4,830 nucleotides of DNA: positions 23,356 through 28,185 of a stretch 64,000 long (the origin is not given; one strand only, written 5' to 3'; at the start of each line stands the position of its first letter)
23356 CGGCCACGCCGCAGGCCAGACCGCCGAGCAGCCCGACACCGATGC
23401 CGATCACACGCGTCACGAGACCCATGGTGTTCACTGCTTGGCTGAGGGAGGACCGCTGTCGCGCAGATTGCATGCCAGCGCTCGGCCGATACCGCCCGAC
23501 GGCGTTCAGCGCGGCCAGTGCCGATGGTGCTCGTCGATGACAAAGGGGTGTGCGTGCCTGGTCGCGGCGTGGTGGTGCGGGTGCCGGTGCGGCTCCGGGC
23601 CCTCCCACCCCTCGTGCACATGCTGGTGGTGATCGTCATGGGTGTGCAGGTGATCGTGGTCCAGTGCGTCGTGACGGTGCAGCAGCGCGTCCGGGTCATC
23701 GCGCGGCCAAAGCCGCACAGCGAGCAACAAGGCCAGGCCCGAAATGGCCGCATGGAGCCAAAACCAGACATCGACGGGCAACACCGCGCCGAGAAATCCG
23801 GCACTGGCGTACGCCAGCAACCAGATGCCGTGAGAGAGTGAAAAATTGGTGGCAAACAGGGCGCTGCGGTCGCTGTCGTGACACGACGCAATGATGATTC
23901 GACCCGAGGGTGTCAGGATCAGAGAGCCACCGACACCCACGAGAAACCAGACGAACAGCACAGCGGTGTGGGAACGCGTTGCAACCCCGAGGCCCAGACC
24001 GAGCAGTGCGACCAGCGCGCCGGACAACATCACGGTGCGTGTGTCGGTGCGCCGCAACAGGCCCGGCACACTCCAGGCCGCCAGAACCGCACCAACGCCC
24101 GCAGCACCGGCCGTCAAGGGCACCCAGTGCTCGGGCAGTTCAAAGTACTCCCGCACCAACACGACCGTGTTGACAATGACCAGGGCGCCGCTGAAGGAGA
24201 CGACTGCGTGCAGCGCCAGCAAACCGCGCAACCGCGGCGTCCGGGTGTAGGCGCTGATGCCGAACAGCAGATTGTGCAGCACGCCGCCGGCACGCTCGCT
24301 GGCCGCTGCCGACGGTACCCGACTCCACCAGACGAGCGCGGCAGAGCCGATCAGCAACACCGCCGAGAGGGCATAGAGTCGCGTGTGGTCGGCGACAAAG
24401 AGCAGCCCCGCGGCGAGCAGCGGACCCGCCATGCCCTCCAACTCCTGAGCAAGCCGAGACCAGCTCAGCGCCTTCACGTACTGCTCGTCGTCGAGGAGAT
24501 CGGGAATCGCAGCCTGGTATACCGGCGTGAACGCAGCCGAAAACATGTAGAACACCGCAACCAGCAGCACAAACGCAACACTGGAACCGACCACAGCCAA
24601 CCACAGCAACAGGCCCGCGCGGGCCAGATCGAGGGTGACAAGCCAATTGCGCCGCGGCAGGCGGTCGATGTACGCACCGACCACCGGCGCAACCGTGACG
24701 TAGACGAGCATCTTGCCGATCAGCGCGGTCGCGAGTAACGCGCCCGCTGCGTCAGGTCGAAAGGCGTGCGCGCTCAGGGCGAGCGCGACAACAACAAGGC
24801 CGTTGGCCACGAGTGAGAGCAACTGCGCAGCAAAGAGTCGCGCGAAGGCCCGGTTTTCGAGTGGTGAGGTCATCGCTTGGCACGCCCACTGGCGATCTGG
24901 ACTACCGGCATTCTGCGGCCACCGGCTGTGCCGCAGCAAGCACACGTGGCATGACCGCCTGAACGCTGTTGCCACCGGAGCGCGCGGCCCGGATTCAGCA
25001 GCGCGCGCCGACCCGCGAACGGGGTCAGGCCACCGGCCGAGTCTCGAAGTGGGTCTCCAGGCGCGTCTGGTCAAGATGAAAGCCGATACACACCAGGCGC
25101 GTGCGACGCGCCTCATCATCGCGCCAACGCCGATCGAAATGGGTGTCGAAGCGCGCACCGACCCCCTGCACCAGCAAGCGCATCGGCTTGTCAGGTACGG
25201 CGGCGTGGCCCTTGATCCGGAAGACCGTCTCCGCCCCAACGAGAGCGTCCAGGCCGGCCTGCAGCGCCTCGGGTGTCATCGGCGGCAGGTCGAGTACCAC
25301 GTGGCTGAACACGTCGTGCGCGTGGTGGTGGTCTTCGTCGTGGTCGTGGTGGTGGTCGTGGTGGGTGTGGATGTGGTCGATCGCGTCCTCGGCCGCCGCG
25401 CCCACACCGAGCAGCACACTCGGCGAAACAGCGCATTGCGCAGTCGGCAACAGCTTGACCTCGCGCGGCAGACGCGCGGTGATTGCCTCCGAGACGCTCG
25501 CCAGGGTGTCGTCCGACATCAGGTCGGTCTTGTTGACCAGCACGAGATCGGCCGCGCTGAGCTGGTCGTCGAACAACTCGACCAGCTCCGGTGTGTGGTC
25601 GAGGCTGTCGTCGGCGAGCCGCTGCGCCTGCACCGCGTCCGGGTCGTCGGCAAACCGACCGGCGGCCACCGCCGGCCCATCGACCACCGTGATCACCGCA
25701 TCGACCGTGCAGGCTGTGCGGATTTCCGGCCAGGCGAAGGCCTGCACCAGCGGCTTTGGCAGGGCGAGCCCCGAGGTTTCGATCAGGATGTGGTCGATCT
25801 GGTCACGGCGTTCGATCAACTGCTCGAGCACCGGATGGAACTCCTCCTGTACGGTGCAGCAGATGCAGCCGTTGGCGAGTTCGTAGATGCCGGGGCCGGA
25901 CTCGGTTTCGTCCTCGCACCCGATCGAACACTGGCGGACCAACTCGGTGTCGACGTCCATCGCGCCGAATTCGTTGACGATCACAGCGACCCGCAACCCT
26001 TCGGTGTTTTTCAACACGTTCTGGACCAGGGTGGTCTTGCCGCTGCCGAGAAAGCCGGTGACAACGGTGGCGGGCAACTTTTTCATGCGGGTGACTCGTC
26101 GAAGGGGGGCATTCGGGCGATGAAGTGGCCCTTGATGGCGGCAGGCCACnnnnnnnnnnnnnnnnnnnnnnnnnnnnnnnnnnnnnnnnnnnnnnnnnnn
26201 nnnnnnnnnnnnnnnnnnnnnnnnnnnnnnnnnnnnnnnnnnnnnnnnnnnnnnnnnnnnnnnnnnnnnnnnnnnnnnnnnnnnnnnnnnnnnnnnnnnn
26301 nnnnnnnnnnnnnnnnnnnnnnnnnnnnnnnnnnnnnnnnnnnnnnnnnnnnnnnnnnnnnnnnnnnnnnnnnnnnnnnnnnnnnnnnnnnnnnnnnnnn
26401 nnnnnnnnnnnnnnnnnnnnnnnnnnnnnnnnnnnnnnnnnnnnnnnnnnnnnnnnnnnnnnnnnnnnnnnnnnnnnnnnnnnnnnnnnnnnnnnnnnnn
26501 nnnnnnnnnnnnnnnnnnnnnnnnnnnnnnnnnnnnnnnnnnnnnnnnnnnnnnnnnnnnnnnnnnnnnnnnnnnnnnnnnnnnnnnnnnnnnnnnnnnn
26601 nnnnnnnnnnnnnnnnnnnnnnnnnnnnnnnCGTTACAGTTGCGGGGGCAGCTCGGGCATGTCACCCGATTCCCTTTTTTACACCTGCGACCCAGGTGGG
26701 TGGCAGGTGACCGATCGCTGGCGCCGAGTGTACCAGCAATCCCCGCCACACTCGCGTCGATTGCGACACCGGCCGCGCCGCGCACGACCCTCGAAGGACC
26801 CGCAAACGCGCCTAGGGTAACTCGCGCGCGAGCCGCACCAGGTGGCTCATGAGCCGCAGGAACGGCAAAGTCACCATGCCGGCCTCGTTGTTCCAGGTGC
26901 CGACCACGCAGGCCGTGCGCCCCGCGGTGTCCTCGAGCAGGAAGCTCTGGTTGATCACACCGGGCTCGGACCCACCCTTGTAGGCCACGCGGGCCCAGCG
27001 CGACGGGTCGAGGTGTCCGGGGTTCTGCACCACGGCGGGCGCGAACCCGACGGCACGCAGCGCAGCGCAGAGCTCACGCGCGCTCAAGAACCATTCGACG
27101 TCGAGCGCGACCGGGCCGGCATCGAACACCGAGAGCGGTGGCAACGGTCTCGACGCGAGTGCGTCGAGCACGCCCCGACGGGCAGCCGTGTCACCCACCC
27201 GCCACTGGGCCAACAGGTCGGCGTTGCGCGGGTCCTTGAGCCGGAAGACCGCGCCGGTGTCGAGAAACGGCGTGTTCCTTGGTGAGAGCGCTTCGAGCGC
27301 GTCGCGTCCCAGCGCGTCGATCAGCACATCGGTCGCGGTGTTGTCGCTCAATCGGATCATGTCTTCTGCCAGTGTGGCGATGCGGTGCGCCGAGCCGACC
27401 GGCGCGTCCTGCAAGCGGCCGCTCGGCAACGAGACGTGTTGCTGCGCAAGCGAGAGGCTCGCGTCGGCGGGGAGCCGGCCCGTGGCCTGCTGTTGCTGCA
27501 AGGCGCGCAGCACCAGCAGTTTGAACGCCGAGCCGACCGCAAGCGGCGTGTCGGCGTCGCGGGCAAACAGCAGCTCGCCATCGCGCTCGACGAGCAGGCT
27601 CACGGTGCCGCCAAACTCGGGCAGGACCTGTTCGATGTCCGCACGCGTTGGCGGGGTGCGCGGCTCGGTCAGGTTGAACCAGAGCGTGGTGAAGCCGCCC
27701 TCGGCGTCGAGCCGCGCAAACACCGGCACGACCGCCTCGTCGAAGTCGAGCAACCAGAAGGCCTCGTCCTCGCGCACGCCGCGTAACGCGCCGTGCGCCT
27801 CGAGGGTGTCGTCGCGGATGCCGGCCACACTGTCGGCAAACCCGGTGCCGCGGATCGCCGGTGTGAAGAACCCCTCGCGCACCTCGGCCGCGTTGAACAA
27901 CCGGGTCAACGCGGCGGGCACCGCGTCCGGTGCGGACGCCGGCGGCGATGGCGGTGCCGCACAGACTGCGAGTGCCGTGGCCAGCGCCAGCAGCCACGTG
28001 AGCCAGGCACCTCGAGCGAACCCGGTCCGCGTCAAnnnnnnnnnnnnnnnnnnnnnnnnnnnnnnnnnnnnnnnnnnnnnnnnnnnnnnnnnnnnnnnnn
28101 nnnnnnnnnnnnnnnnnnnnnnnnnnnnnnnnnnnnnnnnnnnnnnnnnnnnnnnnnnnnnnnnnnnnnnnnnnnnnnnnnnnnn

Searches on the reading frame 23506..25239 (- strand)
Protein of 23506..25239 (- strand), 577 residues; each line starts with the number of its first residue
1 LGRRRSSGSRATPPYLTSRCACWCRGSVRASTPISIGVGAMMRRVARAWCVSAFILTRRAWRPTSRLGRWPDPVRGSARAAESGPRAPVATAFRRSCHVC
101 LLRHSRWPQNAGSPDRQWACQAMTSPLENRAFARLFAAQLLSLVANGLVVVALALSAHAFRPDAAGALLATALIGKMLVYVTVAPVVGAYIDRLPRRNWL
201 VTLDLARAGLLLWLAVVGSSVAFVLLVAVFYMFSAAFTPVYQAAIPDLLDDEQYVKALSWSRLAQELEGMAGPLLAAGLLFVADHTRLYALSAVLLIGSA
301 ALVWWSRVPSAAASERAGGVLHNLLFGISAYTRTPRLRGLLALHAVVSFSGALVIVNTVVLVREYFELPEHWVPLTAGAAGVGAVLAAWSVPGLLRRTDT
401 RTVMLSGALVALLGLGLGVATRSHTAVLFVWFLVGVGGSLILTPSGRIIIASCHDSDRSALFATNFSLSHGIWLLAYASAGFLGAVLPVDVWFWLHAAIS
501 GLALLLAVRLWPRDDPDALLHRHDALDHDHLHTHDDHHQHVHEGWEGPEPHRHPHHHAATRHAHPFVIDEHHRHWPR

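Call 51: search_protein_families(library=pfam, proteins=[window:23506-25239:-], max_evalue=0.00001)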
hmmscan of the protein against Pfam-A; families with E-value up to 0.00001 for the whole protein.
window:23506-25239:- (577 aa): 1 family
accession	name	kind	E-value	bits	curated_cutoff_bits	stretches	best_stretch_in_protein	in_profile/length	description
PF07690.21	MFS_1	-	1.1e-21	77.6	33.4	2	135-414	1-281/347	Major Facilitator Superfamily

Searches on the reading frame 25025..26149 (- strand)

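Call 51: search_protein_families(library=pfam, proteins=[window:25025-26149:-], max_evalue=0.00001)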
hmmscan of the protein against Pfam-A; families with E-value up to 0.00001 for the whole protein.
window:25025-26149:- (374 aa): 2 families
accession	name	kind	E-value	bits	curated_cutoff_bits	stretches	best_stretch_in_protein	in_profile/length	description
PF02492.25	cobW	-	3.5e-56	190.1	20.7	1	26-232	1-177/180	CobW/HypB/UreG, nucleotide-binding domain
PF07683.19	CobW_C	-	1.3e-16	60.7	22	1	290-369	11-91/94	Cobalamin synthesis protein cobW C-terminal domain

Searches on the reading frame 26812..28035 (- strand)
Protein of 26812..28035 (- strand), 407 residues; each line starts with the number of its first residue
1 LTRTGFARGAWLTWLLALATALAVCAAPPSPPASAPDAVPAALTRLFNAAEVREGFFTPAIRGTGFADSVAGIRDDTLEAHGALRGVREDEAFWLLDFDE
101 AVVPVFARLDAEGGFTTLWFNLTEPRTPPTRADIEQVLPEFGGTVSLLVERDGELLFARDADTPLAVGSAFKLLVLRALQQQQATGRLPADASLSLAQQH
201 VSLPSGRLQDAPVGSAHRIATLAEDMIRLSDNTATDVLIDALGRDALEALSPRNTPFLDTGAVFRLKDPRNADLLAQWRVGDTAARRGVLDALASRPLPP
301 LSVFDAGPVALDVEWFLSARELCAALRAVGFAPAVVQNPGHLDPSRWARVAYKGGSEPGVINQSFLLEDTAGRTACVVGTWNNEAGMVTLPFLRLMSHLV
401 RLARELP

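Call 51: search_protein_families(library=pfam, proteins=[window:26812-28035:-], max_evalue=0.00001)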
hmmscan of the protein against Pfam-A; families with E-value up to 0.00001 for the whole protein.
window:26812-28035:- (407 aa): 1 family
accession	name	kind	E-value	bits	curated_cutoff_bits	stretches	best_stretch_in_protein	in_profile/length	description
PF13354.11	Beta-lactamase2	-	3.9e-15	56.2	22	1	152-249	9-105/214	Beta-lactamase enzyme family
